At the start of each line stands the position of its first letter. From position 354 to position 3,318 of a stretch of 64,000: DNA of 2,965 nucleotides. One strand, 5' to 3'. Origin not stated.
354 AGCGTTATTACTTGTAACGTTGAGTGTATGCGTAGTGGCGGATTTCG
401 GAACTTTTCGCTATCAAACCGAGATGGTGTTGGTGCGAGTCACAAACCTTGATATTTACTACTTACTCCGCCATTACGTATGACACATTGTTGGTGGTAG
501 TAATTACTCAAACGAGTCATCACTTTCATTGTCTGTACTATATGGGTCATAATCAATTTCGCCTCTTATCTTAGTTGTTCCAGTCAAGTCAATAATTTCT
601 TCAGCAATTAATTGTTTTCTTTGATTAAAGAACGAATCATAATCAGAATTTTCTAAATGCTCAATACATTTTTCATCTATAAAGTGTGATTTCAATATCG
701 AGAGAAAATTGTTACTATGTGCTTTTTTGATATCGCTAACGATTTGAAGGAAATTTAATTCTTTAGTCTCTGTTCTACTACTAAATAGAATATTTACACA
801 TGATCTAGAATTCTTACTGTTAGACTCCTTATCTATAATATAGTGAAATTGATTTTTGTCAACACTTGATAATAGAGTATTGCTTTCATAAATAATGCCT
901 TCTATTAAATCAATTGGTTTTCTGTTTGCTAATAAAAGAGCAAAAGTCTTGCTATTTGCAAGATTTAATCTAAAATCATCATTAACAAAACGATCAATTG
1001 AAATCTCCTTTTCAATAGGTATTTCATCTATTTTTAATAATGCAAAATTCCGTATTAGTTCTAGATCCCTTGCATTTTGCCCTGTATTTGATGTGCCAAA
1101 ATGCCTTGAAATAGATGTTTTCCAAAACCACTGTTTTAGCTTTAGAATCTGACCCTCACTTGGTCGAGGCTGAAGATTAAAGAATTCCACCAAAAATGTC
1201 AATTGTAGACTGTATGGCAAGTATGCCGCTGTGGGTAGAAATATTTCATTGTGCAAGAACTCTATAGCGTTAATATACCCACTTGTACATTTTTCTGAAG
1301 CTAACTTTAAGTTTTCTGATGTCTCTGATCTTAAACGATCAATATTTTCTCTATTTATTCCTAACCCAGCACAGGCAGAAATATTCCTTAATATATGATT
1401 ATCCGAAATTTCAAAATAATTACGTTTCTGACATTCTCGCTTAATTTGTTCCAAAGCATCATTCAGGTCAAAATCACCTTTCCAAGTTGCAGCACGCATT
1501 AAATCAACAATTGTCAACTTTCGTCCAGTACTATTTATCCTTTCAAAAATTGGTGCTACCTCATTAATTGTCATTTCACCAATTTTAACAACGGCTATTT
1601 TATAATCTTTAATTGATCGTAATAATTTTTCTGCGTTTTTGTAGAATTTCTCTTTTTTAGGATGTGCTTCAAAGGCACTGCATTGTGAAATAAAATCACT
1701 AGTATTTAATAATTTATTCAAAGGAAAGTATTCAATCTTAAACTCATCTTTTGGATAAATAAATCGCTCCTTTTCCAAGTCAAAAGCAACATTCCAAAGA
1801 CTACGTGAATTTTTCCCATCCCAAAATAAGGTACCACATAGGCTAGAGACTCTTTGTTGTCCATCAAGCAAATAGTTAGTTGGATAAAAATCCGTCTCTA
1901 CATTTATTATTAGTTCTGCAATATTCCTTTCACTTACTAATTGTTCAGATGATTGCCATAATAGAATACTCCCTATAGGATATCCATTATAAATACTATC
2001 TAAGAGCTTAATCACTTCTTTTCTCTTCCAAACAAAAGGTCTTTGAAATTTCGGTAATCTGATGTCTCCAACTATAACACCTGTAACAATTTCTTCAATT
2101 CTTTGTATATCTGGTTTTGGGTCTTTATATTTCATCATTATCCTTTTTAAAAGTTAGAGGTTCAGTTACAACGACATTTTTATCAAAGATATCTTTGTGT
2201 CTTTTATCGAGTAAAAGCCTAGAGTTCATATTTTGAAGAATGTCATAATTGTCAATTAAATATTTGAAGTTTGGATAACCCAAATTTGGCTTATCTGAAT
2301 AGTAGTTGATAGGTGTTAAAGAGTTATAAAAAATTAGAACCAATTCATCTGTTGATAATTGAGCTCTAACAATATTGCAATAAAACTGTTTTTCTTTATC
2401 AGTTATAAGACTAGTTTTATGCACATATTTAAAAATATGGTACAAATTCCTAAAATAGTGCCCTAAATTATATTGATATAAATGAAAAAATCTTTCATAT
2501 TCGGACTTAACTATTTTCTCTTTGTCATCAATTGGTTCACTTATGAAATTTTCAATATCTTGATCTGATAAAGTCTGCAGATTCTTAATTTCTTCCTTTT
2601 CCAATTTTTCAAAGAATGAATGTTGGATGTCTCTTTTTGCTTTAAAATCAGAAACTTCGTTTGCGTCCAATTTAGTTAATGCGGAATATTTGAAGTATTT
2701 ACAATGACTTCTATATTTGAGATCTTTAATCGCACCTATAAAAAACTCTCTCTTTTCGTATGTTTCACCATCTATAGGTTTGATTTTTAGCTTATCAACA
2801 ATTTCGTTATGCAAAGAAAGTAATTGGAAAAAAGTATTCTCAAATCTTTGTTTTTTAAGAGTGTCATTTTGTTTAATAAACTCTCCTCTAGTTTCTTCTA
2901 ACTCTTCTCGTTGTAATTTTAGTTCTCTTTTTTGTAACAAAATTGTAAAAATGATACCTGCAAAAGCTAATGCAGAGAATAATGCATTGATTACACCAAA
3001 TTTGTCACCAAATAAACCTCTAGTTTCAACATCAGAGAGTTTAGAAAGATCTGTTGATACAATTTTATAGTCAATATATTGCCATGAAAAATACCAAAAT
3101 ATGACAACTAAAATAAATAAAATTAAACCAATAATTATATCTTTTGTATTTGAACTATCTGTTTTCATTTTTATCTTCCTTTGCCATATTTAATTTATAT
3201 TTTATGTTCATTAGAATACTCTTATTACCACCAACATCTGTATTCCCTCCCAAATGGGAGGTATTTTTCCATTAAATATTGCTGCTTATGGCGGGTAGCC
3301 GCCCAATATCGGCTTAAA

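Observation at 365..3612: Decayed integron-like platform carrying one two-gene cassette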

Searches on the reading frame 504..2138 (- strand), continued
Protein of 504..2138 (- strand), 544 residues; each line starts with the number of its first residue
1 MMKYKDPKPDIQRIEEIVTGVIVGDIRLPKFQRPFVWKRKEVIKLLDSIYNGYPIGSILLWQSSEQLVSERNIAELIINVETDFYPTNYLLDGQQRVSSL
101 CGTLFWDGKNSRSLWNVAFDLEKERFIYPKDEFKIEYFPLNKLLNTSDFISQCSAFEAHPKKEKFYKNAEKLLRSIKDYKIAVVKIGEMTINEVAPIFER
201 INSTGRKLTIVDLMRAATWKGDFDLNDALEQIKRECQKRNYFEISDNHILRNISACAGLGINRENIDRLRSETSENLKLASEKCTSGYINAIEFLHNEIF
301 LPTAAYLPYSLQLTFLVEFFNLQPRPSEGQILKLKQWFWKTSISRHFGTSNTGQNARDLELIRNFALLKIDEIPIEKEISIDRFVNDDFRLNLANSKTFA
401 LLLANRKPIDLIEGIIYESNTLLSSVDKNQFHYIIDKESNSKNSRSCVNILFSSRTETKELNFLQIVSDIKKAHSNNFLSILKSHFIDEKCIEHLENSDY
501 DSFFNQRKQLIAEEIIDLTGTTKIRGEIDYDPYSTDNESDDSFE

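Call 35: find_encoding_contigs(protein=P0161, flank=6000, max_places=2)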
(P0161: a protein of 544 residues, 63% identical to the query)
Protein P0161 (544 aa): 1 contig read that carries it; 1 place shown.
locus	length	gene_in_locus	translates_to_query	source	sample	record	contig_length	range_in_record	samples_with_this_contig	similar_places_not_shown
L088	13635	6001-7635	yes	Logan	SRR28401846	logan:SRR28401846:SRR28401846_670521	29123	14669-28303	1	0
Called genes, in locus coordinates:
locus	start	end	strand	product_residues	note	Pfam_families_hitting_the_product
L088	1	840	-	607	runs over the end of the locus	PF00664:ABC_membrane, PF00005:ABC_tran, PF02463:SMC_N (weak)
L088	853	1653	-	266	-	PF13489:Methyltransf_23, PF13847:Methyltransf_31, PF08241:Methyltransf_11, PF08242:Methyltransf_12, PF13649:Methyltransf_25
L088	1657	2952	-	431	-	PF00464:SHMT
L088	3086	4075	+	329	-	PF00483:NTP_transferase, PF12804:NTP_transf_3, PF24894:Hexapep_GlmU (faint), PF25084:LbH_EIF2B (weak), PF25087:GMPPB_C (weak), PF00132:Hexapep (faint)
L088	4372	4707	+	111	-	-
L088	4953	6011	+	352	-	PF16872:putAbiC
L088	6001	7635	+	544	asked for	PF03235:GmrSD_N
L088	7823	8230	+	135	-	-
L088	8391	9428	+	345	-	-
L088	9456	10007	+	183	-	-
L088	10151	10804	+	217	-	-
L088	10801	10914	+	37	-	-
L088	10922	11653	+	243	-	PF00753:Lactamase_B (weak)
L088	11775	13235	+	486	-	PF00578:AhpC-TSA, PF08534:Redoxin, PF00085:Thioredoxin (faint), PF13905:Thioredoxin_8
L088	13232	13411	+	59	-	-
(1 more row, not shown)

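Call 44: find_related_loci(query=A2, collection=genome_contigs, flank=5000)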
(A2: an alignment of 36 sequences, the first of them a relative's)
Query A2 (543 aa) in genome_contigs; peptide patterns used: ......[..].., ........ (x = any residue, [..] = any of these).
156 stretches matched a pattern; 126 encode a relative of the query (tblastn E <= 1e-3); the best 80 are kept; 80 distinct loci.
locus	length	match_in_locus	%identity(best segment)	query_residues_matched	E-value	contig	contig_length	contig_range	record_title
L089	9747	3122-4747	64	1-542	0e+0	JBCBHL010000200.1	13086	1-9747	MAG: Bacteroidota bacterium isolate J06616_8 NODE_201_length_13086_cov_7.348835, whole genome shotgun sequence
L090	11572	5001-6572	68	1-527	0e+0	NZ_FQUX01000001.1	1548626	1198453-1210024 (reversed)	Arenibacter palladensis strain DSM 17539, whole genome shotgun sequence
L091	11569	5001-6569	53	1-514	0e+0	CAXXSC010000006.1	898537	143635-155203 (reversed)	MAG: Candidatus Latescibacterota bacterium isolate 3219b954-e10d-4382-8a72-06d1161b35cc genome assembly, contig: contig_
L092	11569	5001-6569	53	1-514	2e-178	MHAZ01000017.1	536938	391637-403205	MAG: Stygiobacter sp. RIFOXYC2_FULL_38_25 rifoxyc2_full_scaffold_6, whole genome shotgun sequence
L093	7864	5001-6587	52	1-518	2e-178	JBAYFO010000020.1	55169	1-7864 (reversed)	MAG: Ignavibacteriaceae bacterium isolate SO_2016_GW1_103 scaffold01172_OW334_2016, whole genome shotgun sequence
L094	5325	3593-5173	50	1-518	3e-179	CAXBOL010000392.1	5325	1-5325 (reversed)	MAG TPA_asm: uncultured Opitutaceae bacterium isolate ERR2762171_concoct_130 genome assembly, contig: ERZ3422408.19520,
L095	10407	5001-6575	52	1-514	9e-175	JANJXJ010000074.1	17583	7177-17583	MAG: Lentimicrobium sp. isolate RS341_metabat.bin.32 RS341_k141_80795, whole genome shotgun sequence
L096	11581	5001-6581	50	1-518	9e-174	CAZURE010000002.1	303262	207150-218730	MAG TPA_asm: uncultured Gallionella sp. isolate binchicken_co46_957 genome assembly, contig: NODE_27_length_303262_cov_1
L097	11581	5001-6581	53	2-518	3e-173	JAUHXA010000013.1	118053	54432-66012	MAG: Bacteroidia bacterium isolate 2_bin.42 NODE_222_length_118053_cov_51.970770, whole genome shotgun sequence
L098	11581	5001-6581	49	1-518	2e-172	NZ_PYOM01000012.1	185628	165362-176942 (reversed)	Photobacterium angustum strain ATCC 25915 CFSAN065435_12, whole genome shotgun sequence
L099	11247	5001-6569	51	5-518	1e-170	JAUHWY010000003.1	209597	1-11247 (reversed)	MAG: Bacteroidia bacterium isolate 2_bin.4 NODE_110_length_209597_cov_2.095073, whole genome shotgun sequence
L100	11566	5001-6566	51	5-519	2e-170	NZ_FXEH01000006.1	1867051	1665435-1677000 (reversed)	Thalassobacillus devorans strain Marseille-P394, whole genome shotgun sequence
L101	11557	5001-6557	52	10-518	9e-172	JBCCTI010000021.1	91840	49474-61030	MAG: Bacteroidota bacterium isolate P01_D01_bin.77 k141_1578217_length_91840_cov_43.8207, whole genome shotgun sequence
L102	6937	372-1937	49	5-519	1e-169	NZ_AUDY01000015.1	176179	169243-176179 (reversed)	Halobacillus kuroshimensis DSM 18393 H615DRAFT_scaffold00008.8_C, whole genome shotgun sequence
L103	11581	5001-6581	49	1-519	5e-165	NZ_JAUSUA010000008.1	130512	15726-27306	Alkalicoccobacillus murimartini strain DSM 19154 Ga0480533_08, whole genome shotgun sequence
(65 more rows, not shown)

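Call 81: find_encoding_contigs(protein=P0171, flank=6000, max_places=2)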
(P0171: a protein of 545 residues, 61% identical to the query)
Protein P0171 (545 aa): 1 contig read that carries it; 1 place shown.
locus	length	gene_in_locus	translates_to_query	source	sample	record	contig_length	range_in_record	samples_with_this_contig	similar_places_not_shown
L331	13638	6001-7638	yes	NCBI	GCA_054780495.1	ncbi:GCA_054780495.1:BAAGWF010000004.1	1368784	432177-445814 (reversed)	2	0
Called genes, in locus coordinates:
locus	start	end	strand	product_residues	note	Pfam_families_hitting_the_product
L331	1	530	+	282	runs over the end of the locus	PF18950:DUF5694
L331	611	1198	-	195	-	PF28474:DUF8412, PF13376:OmdA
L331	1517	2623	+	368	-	PF16286:DUF4932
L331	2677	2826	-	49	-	-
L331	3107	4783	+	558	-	-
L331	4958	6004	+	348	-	PF16872:putAbiC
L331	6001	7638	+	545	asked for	PF03235:GmrSD_N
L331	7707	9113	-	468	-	PF00890:FAD_binding_2 (weak), PF01134:GIDA, PF07992:Pyr_redox_2, PF12831:FAD_oxidored, PF13450:NAD_binding_8 (weak), PF13738:Pyr_redox_3, PF00070:Pyr_redox, PF02852:Pyr_redox_dim, +6 more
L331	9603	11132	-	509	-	PF07224:Chlorophyllase, PF01738:DLH (weak), PF13428:TPR_14 (faint)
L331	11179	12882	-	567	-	PF17900:Peptidase_M1_N, PF01433:Peptidase_M1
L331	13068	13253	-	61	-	-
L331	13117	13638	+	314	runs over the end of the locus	PF00892:EamA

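Call 82: find_encoding_contigs(protein=P0169, flank=6000, max_places=3)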
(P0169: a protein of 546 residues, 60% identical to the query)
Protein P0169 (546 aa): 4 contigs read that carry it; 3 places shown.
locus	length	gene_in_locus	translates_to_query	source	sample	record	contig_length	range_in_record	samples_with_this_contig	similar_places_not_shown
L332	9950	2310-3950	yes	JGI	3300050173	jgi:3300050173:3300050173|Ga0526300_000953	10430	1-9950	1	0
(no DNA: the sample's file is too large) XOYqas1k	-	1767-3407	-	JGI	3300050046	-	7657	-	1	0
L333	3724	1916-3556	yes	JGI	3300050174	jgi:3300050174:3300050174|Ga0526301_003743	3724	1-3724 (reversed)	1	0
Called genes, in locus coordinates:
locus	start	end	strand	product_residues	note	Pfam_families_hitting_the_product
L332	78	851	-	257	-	PF01925:TauE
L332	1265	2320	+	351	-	PF16872:putAbiC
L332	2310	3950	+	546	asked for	PF03235:GmrSD_N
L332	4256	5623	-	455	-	PF04055:Radical_SAM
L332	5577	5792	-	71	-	PF03597:FixS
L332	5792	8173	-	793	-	PF12156:ATPase-cat_bd, PF00122:E1-E2_ATPase, PF00702:Hydrolase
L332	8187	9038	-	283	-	PF00582:Usp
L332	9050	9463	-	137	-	PF00582:Usp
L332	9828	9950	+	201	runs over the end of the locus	?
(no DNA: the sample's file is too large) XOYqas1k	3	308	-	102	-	?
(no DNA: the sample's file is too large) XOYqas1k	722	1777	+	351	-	PF16872:putAbiC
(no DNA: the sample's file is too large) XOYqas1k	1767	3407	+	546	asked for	PF03235:GmrSD_N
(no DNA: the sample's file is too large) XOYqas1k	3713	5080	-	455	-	PF04055:Radical_SAM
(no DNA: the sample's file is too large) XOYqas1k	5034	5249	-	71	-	PF03597:FixS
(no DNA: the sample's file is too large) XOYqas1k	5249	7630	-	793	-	PF12156:ATPase-cat_bd, PF00122:E1-E2_ATPase, PF00702:Hydrolase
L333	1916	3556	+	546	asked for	PF03235:GmrSD_N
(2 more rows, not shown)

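Call 83: find_encoding_contigs(protein=P0167, flank=6000, max_places=3)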
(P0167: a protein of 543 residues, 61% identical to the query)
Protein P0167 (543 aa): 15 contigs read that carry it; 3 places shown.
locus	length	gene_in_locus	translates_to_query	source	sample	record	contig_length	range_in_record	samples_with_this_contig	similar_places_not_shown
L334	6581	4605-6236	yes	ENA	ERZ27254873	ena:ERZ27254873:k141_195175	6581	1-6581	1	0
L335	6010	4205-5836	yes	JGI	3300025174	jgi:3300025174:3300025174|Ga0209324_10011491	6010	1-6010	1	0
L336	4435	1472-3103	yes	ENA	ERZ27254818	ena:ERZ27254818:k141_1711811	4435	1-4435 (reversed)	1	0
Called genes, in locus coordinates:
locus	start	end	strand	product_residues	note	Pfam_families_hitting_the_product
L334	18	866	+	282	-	PF02348:CTP_transf_3, PF12804:NTP_transf_3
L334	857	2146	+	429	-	PF00202:Aminotran_3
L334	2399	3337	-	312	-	PF13613:HTH_Tnp_4, PF01609:DDE_Tnp_1, PF13359:DDE_Tnp_4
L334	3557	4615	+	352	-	PF16872:putAbiC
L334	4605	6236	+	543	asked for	PF03235:GmrSD_N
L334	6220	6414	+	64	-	-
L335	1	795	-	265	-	?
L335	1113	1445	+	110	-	PF21814:DUF6883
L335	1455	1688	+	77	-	PF16277:DUF4926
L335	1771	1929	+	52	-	-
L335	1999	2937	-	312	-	PF13613:HTH_Tnp_4, PF01609:DDE_Tnp_1, PF13359:DDE_Tnp_4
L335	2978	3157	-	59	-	-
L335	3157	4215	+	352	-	PF16872:putAbiC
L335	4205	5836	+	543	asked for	PF03235:GmrSD_N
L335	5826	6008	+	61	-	?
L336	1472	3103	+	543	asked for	PF03235:GmrSD_N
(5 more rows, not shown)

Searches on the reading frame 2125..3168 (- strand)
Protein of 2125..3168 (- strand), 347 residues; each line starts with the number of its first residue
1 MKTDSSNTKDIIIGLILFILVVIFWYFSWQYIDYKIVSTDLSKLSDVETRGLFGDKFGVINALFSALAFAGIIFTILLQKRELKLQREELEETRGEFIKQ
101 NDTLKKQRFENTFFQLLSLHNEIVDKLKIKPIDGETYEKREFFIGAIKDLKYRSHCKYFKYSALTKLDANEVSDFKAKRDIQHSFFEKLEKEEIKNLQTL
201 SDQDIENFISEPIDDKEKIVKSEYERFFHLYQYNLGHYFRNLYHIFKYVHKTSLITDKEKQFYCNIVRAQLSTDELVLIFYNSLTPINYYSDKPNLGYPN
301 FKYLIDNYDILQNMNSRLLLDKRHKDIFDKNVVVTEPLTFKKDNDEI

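Call 4: search_protein_families(library=padloc, proteins=[window:2125-3168:-], max_evalue=0.1)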
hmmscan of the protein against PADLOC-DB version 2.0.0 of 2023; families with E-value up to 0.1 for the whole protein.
window:2125-3168:- (347 aa): 2 families
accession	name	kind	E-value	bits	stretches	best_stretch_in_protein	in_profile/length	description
PDLC02351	AbiP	-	3e-11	41.8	2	204-284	85-159/223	AbiP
PDLC02343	AbiC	-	5.4e-09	34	1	63-284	48-233/306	AbiC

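Call 6: search_protein_families(library=pfam, proteins=[window:2125-3168:-], max_evalue=0.1)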
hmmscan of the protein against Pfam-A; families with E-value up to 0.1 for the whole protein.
window:2125-3168:- (347 aa): 3 families
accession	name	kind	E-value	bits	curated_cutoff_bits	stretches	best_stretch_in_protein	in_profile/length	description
PF16872.10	putAbiC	-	1.8e-17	64.1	22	1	231-315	2-76/80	Putative phage abortive infection protein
PF19560.4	DUF6082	-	0.00067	19.7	26.7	1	53-90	4-41/163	Family of unknown function (DUF6082)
PF24621.2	DHQS_C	-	0.093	13.1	27.6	0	183-239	14-69/144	3-dehydroquinate synthase C-terminal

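Call 7: search_protein_families(library=ncbifam, proteins=[window:2125-3168:-], max_evalue=0.1)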
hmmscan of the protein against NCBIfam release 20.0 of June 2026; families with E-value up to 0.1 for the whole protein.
window:2125-3168:- (347 aa): 0 families

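Call 14: find_encoding_contigs(protein=window:2125-3168:-, flank=10000, max_places=6)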
Protein window:2125-3168:- (347 aa): 3 contigs read that carry it; 2 places shown.
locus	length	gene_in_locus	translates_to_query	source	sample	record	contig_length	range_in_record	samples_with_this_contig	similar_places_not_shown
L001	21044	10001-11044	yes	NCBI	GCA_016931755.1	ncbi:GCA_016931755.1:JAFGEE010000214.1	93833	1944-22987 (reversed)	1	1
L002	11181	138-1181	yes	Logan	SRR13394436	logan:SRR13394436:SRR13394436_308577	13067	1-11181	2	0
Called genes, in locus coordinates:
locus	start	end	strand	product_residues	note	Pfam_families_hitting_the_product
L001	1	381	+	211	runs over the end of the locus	PF00406:ADK, PF13207:AAA_17, PF05191:ADK_lid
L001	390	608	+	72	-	PF01176:eIF-1a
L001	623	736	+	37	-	PF00444:Ribosomal_L36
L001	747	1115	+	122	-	PF00416:Ribosomal_S13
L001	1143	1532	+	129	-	PF00411:Ribosomal_S11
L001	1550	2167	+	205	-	PF00163:Ribosomal_S4, PF01479:S4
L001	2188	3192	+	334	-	PF01193:RNA_pol_L, PF01000:RNA_pol_A_bac, PF03118:RNA_pol_A_CTD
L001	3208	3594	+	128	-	PF01196:Ribosomal_L17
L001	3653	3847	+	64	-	PF02609:Exonuc_VII_S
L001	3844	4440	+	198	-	PF00899:ThiF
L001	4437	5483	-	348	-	PF00072:Response_reg, PF01339:CheB_methylest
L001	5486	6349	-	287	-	PF03705:CheR_N, PF01739:CheR, PF08242:Methyltransf_12 (faint), PF13649:Methyltransf_25 (faint), PF08241:Methyltransf_11 (weak)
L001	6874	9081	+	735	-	PF00930:DPPIV_N, PF20434:BD-FAE (faint), PF00326:Peptidase_S9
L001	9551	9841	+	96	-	PF00589:Phage_integrase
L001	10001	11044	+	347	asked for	PF16872:putAbiC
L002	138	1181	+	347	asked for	PF16872:putAbiC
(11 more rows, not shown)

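Call 47: find_related_loci(query=A3, collection=metagenome_contigs, flank=6000)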
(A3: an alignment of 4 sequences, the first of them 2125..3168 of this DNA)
Query A3 (347 aa) in metagenome_contigs; peptide patterns used: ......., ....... (x = any residue, [..] = any of these).
600 stretches matched a pattern (row limit reached: there are more); 94 encode a relative of the query (tblastn E <= 1e-3); the best 80 are kept; 80 distinct loci.
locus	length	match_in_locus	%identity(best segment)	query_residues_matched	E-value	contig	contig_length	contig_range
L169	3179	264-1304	72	1-347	3e-173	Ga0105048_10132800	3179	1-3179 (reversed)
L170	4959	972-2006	68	2-340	2e-154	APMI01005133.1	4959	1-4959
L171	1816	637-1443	38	10-324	3e-54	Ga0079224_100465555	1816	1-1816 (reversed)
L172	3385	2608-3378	35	16-328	2e-47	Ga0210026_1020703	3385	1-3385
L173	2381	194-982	33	8-329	9e-47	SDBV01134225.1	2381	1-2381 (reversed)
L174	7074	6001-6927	34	1-336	3e-46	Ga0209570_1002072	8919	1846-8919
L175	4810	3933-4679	36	7-328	7e-46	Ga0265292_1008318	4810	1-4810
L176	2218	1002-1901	36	11-332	9e-46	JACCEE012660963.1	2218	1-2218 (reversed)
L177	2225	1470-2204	36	12-321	9e-46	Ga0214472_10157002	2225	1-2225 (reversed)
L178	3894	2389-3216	35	11-336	7e-45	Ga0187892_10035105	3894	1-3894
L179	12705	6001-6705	36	51-315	4e-44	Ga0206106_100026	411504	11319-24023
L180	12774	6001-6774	35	9-328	4e-44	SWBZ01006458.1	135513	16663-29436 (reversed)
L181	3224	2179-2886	35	44-332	2e-43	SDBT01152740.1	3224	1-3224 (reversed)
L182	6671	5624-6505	33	3-319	4e-43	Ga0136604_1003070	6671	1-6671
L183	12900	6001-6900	34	15-332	9e-43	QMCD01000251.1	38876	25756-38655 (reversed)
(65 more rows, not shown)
